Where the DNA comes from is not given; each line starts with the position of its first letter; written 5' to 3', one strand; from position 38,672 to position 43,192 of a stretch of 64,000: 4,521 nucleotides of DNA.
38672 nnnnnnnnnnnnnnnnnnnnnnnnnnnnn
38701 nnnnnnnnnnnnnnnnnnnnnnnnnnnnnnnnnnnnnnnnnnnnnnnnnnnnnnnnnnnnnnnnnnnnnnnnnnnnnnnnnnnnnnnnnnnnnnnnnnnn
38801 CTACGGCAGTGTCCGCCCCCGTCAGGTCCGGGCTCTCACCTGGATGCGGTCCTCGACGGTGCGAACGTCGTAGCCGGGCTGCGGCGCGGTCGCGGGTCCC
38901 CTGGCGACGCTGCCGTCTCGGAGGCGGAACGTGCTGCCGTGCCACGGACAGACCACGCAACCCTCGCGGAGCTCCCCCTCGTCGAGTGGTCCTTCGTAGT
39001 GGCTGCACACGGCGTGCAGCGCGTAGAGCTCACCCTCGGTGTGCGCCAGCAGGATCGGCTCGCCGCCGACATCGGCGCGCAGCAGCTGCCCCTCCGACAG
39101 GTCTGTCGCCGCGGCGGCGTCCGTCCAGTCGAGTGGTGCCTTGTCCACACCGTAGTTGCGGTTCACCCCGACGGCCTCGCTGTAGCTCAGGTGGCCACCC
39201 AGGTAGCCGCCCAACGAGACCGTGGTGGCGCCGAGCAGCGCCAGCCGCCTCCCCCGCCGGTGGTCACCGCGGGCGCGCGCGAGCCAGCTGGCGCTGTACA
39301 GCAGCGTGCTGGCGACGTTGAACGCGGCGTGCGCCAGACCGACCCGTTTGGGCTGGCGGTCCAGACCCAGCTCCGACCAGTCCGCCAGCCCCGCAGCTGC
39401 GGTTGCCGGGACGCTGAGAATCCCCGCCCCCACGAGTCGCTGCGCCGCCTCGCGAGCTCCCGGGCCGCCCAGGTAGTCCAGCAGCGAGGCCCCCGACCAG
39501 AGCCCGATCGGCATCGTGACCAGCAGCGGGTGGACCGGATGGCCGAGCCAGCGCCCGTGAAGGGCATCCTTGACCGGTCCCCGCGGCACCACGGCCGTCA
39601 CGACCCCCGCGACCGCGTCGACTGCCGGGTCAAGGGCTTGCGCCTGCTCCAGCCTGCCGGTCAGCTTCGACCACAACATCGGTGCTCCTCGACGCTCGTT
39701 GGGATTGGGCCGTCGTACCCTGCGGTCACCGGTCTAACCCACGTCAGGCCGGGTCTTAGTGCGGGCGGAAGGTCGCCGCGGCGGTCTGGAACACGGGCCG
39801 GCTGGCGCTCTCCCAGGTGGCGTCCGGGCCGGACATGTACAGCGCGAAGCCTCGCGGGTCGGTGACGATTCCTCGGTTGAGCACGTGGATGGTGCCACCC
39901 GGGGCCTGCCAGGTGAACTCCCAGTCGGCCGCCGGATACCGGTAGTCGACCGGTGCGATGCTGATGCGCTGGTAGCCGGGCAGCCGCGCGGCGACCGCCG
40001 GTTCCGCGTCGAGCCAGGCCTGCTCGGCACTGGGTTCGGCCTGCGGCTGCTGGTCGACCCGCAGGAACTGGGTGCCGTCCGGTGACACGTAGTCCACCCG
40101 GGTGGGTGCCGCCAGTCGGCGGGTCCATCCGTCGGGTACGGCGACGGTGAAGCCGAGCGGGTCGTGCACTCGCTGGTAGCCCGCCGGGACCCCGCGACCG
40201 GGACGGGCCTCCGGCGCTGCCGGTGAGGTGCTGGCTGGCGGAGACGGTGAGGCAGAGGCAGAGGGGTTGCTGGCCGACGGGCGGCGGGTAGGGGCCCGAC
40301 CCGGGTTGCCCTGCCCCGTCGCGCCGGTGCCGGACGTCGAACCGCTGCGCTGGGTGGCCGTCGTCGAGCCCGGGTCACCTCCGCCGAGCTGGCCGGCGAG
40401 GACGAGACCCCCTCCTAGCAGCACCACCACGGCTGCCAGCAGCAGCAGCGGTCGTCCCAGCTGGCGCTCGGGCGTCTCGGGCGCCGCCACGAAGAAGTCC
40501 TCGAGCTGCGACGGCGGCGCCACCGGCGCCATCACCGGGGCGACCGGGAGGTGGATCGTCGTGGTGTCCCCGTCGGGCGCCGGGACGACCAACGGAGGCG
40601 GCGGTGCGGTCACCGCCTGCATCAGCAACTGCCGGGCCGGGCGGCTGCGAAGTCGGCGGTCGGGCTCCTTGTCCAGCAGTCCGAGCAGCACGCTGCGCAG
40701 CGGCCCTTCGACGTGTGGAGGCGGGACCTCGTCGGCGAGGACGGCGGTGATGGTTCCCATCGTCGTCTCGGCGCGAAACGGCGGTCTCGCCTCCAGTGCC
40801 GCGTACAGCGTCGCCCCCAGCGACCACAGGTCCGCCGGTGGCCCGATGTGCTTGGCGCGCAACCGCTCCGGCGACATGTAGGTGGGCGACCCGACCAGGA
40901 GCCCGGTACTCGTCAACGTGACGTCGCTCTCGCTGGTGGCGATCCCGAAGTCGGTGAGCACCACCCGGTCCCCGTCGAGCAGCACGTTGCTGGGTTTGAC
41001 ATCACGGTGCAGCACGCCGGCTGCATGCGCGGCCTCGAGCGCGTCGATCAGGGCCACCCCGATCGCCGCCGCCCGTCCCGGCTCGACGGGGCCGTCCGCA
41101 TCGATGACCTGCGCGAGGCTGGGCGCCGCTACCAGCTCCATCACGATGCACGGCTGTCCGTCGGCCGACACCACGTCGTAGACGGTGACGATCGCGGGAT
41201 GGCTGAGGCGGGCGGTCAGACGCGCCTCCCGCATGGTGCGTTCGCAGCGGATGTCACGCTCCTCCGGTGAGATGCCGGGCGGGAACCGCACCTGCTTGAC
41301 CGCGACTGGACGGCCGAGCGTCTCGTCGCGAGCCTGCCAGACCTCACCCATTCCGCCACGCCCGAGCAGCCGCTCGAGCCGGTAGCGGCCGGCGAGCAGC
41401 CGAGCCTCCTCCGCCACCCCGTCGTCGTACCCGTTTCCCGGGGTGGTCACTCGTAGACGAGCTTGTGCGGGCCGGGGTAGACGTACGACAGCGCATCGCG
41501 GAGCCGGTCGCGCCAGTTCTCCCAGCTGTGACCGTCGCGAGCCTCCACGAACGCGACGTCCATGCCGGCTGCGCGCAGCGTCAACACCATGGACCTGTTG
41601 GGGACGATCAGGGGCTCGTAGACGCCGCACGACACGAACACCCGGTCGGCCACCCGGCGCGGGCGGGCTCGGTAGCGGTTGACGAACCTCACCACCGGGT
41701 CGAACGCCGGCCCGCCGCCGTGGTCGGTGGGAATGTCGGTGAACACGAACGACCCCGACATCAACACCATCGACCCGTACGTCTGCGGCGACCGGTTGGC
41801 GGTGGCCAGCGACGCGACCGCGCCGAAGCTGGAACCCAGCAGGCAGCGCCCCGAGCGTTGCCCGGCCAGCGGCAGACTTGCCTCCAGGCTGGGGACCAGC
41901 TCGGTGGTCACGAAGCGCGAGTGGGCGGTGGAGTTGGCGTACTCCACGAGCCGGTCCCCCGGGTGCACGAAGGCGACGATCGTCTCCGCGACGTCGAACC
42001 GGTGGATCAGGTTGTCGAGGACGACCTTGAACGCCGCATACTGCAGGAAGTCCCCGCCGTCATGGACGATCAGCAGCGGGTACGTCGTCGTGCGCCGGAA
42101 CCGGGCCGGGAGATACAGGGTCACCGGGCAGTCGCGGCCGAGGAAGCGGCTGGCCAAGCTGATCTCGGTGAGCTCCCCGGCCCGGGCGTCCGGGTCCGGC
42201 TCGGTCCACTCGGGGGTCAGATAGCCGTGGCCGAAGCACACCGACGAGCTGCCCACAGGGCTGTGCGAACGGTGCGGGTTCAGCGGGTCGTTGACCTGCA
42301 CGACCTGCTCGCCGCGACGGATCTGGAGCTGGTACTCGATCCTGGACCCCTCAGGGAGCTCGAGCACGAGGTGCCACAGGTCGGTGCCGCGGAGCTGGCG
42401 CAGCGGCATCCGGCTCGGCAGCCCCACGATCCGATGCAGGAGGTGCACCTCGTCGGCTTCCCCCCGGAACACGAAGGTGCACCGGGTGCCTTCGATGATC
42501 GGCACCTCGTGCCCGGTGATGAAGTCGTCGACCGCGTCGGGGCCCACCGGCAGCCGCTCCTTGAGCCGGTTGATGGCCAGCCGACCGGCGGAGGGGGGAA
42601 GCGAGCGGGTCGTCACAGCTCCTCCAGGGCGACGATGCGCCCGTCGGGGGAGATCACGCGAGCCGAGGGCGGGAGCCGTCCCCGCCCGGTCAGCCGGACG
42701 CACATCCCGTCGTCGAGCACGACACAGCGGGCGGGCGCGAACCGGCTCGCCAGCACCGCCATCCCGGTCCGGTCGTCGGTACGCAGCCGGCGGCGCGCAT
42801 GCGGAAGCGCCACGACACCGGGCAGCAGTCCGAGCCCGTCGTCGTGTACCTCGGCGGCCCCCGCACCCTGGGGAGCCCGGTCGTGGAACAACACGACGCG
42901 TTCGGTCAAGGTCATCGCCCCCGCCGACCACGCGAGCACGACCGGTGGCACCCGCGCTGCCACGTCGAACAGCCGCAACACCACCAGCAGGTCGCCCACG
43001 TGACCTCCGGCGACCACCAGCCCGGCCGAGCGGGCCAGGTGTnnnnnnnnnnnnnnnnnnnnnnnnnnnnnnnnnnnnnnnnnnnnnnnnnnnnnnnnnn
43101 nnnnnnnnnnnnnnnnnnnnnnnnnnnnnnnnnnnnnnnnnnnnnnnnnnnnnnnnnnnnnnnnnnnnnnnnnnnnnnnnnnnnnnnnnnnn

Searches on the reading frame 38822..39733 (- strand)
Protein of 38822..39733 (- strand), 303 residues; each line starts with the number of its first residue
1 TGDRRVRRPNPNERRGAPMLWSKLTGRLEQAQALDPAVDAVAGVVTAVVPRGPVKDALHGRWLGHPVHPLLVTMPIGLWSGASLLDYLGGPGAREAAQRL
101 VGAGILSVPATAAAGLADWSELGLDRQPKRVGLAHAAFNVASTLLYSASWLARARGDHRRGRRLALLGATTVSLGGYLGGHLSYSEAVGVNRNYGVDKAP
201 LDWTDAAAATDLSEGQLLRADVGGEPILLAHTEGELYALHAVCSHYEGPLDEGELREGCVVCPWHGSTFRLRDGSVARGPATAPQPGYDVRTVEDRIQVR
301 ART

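Call 31: search_protein_families(library=pfam, proteins=[window:38822-39733:-], max_evalue=0.001)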
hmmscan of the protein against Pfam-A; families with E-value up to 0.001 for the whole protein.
window:38822-39733:- (303 aa): 4 families
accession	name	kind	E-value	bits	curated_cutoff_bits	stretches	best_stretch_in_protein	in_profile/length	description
PF00355.32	Rieske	-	8.7e-20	70.9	20.3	1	203-288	2-87/88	Rieske [2Fe-2S] domain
PF09990.14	DUF2231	-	5.2e-17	62.7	26.4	1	64-191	1-138/139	Predicted membrane protein (DUF2231)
PF13806.12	Rieske_2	-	9.6e-10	38.8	27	1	202-300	1-104/104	Rieske-like [2Fe-2S] domain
PF22543.2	Rieske_4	-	2.6e-05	24.9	28.4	1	216-274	13-75/119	Soluble Rieske-type ferredoxin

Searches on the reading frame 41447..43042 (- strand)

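Call 31: search_protein_families(library=pfam, proteins=[window:41447-43042:-], max_evalue=0.001)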
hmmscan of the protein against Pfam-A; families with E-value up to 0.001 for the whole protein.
window:41447-43042:- (531 aa): 2 families
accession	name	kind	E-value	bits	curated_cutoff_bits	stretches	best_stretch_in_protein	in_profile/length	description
PF00756.26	Esterase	-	1.9e-22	80.7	22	1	299-518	2-248/251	Putative esterase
PF11806.14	Enterochelin_N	-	0.00027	22.1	27.1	0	211-240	34-63/120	Enterochelin esterase, N-terminal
